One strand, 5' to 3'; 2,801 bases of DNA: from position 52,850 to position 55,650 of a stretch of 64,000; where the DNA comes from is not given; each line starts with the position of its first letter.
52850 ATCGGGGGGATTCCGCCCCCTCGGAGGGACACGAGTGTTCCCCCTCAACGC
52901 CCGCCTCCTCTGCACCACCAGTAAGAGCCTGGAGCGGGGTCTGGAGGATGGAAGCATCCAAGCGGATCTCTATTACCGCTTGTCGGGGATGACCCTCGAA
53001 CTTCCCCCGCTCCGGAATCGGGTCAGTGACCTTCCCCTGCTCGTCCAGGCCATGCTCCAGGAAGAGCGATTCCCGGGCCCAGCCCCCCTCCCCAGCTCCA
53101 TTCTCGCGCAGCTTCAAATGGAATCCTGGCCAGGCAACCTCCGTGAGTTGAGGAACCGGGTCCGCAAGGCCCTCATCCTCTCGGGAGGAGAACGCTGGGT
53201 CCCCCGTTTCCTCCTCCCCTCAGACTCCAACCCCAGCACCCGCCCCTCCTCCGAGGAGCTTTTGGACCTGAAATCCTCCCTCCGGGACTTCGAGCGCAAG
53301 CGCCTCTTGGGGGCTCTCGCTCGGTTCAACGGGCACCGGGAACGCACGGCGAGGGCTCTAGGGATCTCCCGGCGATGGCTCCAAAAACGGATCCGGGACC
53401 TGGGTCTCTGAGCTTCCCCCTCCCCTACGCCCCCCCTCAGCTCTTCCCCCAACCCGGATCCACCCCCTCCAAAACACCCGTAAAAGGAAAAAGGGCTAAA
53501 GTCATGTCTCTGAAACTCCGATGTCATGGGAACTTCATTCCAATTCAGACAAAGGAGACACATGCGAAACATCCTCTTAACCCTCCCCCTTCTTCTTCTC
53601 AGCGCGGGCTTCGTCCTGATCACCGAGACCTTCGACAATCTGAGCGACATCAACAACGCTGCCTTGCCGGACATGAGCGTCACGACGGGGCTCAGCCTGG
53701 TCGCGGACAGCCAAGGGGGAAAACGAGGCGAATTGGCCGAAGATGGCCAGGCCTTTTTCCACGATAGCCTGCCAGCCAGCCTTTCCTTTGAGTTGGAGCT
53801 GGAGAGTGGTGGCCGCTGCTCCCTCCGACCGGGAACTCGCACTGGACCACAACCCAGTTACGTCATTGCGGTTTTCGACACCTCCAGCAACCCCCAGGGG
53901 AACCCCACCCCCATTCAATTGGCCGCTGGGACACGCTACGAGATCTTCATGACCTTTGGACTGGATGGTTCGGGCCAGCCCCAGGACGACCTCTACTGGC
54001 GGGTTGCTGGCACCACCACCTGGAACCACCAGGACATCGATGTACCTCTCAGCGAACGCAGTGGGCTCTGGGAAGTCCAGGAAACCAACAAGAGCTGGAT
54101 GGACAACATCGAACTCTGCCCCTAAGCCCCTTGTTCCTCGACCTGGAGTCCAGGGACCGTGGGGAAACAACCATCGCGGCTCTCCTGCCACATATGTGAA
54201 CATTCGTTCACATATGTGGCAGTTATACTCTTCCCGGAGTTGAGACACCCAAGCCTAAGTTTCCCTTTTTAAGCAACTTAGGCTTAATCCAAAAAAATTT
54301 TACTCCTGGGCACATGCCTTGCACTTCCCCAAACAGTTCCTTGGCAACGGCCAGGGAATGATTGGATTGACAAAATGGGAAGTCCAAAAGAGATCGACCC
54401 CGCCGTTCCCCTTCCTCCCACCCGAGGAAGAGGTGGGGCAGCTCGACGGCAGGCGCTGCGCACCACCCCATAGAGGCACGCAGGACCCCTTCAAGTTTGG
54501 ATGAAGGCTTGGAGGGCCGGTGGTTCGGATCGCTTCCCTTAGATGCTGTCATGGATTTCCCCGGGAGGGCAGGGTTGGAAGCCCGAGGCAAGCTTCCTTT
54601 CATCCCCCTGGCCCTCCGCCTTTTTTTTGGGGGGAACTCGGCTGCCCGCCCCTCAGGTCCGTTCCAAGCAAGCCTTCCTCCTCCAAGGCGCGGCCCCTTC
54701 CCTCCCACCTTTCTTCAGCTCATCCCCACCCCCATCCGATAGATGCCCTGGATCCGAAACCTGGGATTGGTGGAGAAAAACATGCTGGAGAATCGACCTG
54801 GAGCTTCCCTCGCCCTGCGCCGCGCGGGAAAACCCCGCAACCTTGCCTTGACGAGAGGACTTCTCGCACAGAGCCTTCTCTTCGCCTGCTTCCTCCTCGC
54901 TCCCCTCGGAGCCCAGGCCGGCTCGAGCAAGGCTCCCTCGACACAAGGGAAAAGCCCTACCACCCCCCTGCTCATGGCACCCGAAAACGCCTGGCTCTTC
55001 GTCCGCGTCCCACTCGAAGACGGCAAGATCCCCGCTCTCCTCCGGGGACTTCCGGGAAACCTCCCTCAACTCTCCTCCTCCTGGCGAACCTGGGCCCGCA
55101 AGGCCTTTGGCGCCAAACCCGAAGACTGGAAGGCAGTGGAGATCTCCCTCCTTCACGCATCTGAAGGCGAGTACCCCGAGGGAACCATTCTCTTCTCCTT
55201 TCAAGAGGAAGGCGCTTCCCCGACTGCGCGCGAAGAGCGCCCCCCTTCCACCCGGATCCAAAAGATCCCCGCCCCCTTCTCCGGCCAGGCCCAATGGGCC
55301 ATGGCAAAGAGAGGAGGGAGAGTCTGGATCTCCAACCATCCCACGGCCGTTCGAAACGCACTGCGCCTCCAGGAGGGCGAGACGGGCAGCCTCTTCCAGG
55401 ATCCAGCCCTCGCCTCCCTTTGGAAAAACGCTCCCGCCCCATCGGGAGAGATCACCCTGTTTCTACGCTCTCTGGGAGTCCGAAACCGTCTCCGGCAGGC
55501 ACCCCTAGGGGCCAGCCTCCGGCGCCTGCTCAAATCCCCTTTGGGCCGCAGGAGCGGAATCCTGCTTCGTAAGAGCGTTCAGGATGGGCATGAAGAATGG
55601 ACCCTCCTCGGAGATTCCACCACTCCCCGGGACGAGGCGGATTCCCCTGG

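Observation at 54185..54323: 38-bp perfect palindrome with twin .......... sites about 105 bp upstream of a near-consensus sigma54 promoter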

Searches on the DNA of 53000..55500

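Call 9: search_rna_families(source=window, start=53000, end=55500, threshold=evalue, max_evalue=1)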
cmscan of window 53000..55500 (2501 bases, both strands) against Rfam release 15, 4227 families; matches with E-value up to 1: 1.
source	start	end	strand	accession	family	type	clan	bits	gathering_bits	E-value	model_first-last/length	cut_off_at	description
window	54188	54219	-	RF04206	MIR9555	Gene; miRNA;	-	22.1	119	0.93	1-137/137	no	MIR9555 microRNA precursor family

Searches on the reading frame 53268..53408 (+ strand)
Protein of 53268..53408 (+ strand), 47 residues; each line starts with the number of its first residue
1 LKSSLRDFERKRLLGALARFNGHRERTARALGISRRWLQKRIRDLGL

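Call 94: search_solved_structures(query=window:53268-53408:+, max_evalue=1, show_alignments=3)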
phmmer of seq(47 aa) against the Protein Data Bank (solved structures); distinct sequences matched with E-value up to 1: 10.
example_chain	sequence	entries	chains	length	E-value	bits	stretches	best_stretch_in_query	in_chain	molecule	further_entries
5m7n_A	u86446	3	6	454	0.0063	20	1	4-46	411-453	Nitrogen assimilation regulatory protein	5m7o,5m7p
4l5e_A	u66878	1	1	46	0.011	19.3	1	4-47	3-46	Transcriptional regulator (NtrC family)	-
2m8g_X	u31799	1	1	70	0.028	18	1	5-46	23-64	Transcriptional regulator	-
1ntc_A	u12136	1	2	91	0.048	17.3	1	6-47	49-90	PROTEIN (NITROGEN REGULATION PROTEIN (NTRC))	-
7zbs_X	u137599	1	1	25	0.054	17.2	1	16-39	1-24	HTH_8cm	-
1ojl_A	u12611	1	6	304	0.099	16.4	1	5-41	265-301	TRANSCRIPTIONAL REGULATORY PROTEIN ZRAR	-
1etk_A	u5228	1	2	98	0.35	14.7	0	7-46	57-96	FACTOR FOR INVERSION STIMULATION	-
7vbs_A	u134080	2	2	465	0.41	14.5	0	9-43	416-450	Sigma-54 dependent trancsriptional regulator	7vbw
1fip_A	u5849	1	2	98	0.85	13.5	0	16-46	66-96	FACTOR FOR INVERSION STIMULATION (FIS)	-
1ety_A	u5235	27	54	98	0.93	13.4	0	15-46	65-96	FACTOR FOR INVERSION STIMULATION | FACTOR FOR INVERSION STIMULATION (FIS) | DNA-binding protein fis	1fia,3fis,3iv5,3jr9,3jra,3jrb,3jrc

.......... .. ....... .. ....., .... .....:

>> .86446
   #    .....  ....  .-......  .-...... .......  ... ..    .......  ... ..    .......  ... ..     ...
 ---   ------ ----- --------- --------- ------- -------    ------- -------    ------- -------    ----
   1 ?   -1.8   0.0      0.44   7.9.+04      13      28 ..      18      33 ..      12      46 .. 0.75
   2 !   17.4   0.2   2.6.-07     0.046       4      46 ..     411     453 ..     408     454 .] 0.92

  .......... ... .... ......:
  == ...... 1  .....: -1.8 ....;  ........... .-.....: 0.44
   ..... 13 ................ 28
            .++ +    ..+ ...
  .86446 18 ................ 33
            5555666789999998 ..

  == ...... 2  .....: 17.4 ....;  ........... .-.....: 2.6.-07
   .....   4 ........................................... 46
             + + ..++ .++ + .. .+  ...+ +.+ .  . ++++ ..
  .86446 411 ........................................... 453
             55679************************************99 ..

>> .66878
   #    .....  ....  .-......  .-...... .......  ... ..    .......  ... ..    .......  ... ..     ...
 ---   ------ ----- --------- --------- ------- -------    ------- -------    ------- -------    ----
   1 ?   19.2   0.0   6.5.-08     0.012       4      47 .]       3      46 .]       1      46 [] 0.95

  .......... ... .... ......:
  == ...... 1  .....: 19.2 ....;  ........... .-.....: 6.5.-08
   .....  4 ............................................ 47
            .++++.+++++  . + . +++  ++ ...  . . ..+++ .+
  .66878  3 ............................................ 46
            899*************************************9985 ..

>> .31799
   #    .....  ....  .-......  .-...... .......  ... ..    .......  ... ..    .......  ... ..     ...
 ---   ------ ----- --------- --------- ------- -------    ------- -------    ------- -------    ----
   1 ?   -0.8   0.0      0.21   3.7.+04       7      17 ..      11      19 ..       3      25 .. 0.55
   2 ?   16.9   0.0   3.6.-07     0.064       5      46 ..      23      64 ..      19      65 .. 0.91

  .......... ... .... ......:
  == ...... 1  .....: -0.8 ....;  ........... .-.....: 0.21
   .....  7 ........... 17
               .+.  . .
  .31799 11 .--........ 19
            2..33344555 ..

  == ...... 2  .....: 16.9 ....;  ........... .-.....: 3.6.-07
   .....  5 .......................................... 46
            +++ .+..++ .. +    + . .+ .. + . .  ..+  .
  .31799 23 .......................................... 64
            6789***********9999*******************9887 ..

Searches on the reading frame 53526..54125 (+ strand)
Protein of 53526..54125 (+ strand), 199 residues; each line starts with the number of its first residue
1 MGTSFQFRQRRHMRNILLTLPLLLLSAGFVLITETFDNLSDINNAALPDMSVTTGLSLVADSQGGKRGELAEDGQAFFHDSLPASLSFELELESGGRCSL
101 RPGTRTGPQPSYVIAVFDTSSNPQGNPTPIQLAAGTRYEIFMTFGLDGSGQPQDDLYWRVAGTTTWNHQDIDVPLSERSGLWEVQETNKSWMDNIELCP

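Call 5: search_protein_families(library=pfam, proteins=[window:53526-54125:+])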
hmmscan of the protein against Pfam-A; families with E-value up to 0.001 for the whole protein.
window:53526-54125:+ (199 aa): 0 families

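Call 36: find_homologous_proteins(query=window:53562-54122:+, max_evalue=0.001)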
Query window:53562-54122:+ (187 aa): 5 proteins with E <= 0.001 among 293 candidates.
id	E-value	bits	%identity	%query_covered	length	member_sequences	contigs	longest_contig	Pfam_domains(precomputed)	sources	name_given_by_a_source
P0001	2.7e-120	417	99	100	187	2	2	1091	-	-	-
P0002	2.8e-99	348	82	100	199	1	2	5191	-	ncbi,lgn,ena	-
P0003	1.3e-97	343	80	100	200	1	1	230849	-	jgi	jgi:hypothetical protein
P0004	7.2e-97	341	80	100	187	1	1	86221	-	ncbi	-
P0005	7.7e-94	331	79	100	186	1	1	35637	-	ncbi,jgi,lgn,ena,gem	-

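Call 37: find_encoding_contigs(protein=P0003, flank=4000, max_places=3)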
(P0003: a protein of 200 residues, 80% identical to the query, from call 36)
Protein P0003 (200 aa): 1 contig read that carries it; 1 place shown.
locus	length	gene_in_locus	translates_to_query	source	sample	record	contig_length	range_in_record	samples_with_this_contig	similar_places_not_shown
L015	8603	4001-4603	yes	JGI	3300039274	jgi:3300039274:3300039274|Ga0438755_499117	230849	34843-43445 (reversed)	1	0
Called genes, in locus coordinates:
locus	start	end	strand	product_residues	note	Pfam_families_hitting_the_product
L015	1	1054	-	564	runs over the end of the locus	PF00989:PAS (faint), PF13188:PAS_8 (weak), PF08448:PAS_4, PF00512:HisKA, PF02518:HATPase_c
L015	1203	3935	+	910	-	PF12895:ANAPC3 (faint), PF13424:TPR_12 (faint), PF14938:SNAP, PF00158:Sigma54_activat, PF14532:Sigma54_activ_2 (faint), PF25601:AAA_lid_14, PF02954:HTH_8 (weak)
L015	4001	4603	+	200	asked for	-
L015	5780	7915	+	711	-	PF13646:HEAT_2 (weak)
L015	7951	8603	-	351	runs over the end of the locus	-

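Call 38: find_encoding_contigs(protein=P0004, flank=4000, max_places=3)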
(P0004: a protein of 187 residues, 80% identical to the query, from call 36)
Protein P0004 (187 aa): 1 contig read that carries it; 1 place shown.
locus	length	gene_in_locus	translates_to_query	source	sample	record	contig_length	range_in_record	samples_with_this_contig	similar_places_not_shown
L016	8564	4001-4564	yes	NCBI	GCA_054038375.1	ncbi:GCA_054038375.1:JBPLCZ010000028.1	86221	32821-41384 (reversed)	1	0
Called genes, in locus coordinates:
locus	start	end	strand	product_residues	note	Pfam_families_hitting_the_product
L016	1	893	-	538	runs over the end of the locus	PF13188:PAS_8 (faint), PF08448:PAS_4, PF00512:HisKA, PF02518:HATPase_c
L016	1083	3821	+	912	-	PF07719:TPR_2 (faint), PF00158:Sigma54_activat, PF14532:Sigma54_activ_2, PF25601:AAA_lid_14, PF02954:HTH_8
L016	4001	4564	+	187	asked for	-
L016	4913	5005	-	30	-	-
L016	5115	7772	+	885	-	PF13646:HEAT_2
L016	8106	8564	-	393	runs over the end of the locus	-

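Call 39: find_encoding_contigs(protein=P0002, flank=4000, max_places=3)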
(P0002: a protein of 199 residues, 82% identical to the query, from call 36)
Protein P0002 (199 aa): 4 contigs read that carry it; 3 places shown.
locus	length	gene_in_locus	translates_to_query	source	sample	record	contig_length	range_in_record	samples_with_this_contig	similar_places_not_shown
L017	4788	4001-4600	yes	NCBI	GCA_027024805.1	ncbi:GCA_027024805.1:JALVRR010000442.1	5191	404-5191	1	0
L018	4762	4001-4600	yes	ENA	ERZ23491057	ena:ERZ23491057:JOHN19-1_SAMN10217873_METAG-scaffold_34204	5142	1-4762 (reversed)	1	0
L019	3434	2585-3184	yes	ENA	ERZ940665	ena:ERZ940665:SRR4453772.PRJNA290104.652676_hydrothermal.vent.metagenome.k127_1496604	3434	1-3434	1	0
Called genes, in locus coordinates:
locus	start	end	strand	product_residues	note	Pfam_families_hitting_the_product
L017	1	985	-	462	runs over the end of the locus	?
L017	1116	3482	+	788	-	-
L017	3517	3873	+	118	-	PF25601:AAA_lid_14, PF18024:HTH_50 (faint), PF02954:HTH_8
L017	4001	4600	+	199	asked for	-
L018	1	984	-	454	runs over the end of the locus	?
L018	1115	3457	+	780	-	-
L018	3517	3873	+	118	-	PF25601:AAA_lid_14, PF18024:HTH_50 (faint), PF02954:HTH_8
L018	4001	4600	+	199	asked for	-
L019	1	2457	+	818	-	?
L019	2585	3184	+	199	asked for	-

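Call 40: find_encoding_contigs(protein=P0005, flank=4000, max_places=3)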
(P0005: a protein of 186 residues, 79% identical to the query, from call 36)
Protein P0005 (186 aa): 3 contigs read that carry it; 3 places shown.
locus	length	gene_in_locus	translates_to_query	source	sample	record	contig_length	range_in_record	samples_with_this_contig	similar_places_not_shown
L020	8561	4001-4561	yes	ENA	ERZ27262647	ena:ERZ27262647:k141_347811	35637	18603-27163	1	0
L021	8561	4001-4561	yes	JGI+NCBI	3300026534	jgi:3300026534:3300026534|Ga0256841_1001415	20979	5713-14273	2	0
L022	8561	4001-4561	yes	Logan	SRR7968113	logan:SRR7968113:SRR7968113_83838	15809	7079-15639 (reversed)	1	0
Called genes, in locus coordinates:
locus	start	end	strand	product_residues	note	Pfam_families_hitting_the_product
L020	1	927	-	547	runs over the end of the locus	PF00989:PAS (weak), PF08448:PAS_4, PF13188:PAS_8 (weak), PF00512:HisKA, PF02518:HATPase_c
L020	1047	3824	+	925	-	PF14938:SNAP (faint), PF13181:TPR_8 (faint), PF13424:TPR_12 (weak), PF00158:Sigma54_activat, PF14532:Sigma54_activ_2, PF25601:AAA_lid_14, PF02954:HTH_8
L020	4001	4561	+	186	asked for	-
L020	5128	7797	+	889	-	PF13646:HEAT_2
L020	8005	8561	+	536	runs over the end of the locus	PF01039:Carboxyl_trans, PF03255:ACCA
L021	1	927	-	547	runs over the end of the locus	PF00989:PAS (weak), PF08448:PAS_4, PF13188:PAS_8 (weak), PF00512:HisKA, PF02518:HATPase_c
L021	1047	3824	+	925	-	PF14938:SNAP (faint), PF13181:TPR_8 (faint), PF13424:TPR_12 (weak), PF00158:Sigma54_activat, PF14532:Sigma54_activ_2, PF25601:AAA_lid_14, PF02954:HTH_8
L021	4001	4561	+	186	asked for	-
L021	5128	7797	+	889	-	PF13646:HEAT_2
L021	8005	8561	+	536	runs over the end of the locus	PF01039:Carboxyl_trans, PF03255:ACCA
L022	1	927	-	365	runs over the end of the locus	?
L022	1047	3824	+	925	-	PF14938:SNAP (faint), PF13181:TPR_8 (faint), PF13424:TPR_12 (weak), PF00158:Sigma54_activat, PF14532:Sigma54_activ_2, PF25601:AAA_lid_14, PF02954:HTH_8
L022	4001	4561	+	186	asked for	-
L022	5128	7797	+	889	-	PF13646:HEAT_2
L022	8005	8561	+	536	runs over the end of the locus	PF01039:Carboxyl_trans, PF03255:ACCA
